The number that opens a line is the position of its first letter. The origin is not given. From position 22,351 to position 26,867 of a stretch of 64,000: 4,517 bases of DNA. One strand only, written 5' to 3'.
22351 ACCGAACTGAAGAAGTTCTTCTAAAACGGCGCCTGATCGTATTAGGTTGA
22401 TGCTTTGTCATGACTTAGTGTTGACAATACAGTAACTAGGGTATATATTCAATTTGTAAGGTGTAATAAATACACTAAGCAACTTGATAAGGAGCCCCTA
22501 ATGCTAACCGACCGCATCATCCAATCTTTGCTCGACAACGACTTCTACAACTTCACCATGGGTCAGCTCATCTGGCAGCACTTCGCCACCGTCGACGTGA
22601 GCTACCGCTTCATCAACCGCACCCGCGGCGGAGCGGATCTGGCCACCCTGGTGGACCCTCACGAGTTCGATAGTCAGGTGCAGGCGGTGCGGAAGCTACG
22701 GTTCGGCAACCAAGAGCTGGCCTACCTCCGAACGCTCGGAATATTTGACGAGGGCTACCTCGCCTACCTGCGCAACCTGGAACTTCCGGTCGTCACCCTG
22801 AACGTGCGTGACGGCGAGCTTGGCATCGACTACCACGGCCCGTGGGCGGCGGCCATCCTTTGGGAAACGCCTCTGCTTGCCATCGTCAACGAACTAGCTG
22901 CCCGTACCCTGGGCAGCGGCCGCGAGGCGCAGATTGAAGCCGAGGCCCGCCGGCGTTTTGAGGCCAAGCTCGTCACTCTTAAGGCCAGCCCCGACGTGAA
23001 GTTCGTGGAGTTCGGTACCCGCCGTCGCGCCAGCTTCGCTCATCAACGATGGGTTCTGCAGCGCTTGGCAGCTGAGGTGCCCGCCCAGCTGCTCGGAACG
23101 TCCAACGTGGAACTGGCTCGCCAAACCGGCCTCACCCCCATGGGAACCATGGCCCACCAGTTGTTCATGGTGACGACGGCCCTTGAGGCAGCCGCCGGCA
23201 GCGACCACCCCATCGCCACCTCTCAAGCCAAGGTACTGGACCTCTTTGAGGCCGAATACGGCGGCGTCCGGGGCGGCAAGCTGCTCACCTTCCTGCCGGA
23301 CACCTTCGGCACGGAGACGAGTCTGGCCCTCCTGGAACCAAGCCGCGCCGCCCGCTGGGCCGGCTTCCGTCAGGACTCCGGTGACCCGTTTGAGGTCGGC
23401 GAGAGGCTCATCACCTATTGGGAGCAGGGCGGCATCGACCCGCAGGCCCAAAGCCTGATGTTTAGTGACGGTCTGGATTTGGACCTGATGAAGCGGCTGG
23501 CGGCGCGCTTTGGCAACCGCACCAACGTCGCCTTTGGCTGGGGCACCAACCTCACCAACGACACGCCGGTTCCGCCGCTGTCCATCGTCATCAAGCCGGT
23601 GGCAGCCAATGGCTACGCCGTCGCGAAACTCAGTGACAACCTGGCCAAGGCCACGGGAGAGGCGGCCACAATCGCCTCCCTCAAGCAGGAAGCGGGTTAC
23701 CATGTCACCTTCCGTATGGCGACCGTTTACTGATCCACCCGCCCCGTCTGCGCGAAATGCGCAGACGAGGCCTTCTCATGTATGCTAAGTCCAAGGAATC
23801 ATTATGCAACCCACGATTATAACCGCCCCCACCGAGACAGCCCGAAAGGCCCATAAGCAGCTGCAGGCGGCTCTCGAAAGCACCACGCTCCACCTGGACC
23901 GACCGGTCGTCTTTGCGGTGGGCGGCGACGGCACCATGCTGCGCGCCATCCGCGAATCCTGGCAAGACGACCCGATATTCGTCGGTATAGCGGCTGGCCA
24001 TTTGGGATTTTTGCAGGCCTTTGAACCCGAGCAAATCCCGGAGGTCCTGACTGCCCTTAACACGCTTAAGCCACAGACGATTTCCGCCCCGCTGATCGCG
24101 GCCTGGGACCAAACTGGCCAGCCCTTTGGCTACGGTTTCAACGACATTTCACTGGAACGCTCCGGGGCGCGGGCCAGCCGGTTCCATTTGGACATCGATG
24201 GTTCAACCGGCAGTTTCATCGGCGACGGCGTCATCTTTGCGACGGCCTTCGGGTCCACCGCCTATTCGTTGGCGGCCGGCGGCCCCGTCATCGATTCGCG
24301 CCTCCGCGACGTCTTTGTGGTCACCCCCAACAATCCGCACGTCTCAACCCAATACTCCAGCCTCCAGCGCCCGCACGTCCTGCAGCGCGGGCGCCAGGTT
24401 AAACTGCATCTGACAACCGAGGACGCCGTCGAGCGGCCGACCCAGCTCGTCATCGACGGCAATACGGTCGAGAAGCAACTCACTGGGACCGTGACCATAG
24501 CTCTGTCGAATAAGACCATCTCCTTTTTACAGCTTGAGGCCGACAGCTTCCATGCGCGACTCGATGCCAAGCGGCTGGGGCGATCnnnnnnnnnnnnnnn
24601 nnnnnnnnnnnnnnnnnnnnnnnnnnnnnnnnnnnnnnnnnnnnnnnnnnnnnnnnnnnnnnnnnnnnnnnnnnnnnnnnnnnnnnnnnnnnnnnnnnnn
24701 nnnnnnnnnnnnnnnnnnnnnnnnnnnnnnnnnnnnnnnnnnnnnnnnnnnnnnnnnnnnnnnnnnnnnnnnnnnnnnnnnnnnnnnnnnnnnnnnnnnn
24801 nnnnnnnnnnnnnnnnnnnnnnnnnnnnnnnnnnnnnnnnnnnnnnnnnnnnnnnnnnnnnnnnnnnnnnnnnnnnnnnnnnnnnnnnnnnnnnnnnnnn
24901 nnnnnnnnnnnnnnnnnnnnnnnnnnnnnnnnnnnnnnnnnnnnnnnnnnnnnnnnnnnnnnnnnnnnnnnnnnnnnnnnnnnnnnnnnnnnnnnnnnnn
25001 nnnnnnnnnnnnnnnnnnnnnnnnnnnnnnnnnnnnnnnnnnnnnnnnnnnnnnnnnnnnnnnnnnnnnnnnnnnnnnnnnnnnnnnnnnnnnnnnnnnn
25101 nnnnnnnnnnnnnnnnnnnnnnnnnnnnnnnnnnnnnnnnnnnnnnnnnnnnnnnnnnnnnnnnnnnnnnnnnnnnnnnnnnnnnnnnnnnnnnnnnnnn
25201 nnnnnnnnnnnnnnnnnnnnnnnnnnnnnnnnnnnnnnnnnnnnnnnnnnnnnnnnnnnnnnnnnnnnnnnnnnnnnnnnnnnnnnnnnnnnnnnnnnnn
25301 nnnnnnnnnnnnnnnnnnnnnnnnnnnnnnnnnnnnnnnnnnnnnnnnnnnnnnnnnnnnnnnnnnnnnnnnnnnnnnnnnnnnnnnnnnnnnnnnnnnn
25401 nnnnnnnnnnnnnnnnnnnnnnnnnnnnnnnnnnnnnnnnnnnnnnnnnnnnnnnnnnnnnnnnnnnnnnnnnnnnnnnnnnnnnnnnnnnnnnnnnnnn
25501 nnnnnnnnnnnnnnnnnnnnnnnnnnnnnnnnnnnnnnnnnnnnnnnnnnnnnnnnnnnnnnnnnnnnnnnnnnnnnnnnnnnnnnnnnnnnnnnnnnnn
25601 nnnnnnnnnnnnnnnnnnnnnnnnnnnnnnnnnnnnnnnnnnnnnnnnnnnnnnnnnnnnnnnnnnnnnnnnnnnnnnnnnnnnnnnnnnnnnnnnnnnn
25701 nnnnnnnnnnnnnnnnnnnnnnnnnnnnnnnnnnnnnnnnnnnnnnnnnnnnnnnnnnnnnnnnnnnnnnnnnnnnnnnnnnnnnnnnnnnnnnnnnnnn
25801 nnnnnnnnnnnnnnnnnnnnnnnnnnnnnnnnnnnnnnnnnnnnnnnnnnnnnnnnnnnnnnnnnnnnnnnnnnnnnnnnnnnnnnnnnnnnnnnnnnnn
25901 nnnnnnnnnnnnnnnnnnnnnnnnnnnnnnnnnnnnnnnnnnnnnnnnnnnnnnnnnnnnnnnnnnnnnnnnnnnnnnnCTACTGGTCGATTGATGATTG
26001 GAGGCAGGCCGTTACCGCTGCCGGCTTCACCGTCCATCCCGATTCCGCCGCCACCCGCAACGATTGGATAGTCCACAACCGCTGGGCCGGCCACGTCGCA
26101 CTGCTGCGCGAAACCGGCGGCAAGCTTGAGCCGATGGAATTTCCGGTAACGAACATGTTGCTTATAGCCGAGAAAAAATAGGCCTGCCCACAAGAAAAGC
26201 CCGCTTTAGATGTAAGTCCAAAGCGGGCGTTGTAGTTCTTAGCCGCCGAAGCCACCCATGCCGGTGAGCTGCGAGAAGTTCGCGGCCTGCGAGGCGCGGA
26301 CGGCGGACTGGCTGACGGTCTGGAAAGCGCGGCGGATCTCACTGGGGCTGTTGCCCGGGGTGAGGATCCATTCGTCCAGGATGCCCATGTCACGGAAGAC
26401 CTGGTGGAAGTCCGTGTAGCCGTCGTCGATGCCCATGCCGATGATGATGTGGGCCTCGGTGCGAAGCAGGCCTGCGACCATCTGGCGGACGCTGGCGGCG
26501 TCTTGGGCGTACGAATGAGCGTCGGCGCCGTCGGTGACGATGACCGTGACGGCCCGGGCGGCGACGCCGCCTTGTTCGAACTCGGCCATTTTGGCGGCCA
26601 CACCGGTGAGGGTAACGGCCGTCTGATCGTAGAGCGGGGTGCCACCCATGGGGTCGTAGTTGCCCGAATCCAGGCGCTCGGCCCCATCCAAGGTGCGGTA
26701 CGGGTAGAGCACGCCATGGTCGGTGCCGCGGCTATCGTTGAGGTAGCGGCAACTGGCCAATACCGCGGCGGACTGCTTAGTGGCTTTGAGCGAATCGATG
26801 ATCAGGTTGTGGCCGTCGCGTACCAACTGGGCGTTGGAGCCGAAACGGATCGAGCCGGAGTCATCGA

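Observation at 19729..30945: Shared ~23-bp palindromic operator at nadE, pncB and the PP2C-kinase-pncA-vWA operon: a candidate NrtR regulon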

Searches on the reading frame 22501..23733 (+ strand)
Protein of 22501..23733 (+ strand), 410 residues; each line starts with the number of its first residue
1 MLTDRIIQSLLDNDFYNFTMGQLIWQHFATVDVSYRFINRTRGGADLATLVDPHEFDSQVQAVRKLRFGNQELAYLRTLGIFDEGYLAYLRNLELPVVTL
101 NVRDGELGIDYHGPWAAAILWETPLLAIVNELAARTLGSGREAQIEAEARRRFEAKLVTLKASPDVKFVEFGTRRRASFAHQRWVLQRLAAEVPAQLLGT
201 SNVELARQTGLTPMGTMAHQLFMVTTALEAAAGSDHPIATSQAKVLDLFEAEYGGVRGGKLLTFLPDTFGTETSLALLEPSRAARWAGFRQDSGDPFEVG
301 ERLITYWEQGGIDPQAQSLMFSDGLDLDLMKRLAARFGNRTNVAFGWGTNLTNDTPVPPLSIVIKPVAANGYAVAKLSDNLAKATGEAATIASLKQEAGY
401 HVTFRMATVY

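Call 5: search_protein_families(library=pfam, proteins=[window:22501-23733:+])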
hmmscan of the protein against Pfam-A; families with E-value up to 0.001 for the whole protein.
window:22501-23733:+ (410 aa): 2 families
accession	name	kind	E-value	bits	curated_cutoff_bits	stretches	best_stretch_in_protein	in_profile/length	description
PF04095.22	NAPRTase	-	7.8e-43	147.4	20.8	1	167-397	2-234/239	Nicotinate phosphoribosyltransferase (NAPRTase) family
PF17767.7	NAPRTase_N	-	8.2e-28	97.7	32.6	1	11-130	1-125/125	Nicotinate phosphoribosyltransferase (NAPRTase) N-terminal domain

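Call 18: search_protein_families(library=ncbifam, proteins=[window:22501-23733:+], max_evalue=0.1)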
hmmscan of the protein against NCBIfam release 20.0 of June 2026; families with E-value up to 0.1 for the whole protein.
window:22501-23733:+ (410 aa): 10 families
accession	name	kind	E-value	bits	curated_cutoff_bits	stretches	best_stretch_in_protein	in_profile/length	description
NF003704.0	PRK05321.1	subfamily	3.7e-117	391.7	379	1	3-396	6-386/398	nicotinate phosphoribosyltransferase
TIGR01514.1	NAPRTase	equivalog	1.3e-85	287.9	269.55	1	6-400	1-397/399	nicotinate phosphoribosyltransferase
TIGR01513.1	NAPRTase_put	equivalog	1.5e-22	80.1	297.4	1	13-385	4-344/452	nicotinate phosphoribosyltransferase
NF006696.0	PRK09243.1-3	equivalog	1.4e-19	70.2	503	1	9-386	12-354/451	nicotinate phosphoribosyltransferase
NF006695.0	PRK09243.1-2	equivalog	6.7e-17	61.3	469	1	9-226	6-208/480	nicotinate phosphoribosyltransferase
NF009131.0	PRK12484.1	equivalog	9e-17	60.9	330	1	11-382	8-345/455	nicotinate phosphoribosyltransferase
NF006698.0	PRK09243.1-5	equivalog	2.3e-12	46.4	531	1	60-395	65-360/440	nicotinate phosphoribosyltransferase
NF006694.0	PRK09243.1-1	equivalog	5.4e-11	41.8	663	1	58-227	55-210/485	nicotinate phosphoribosyltransferase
NF006697.0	PRK09243.1-4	equivalog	1.4e-08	33.7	776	1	11-222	11-206/488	nicotinate phosphoribosyltransferase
NF006415.0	PRK08662.1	equivalog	0.043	12.6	243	0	162-229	124-187/381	nicotinate phosphoribosyltransferase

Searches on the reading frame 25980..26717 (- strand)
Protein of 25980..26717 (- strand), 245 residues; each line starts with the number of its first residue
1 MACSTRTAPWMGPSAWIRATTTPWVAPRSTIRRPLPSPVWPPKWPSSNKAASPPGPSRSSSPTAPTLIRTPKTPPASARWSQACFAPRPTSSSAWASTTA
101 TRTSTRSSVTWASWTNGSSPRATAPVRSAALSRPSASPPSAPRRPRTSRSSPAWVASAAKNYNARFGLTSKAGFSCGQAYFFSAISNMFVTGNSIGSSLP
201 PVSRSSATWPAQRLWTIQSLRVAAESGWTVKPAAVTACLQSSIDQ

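Call 6: search_protein_families(library=pfam, proteins=[window:25980-26717:-], max_evalue=1)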
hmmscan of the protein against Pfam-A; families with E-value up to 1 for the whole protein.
window:25980-26717:- (245 aa): 0 families
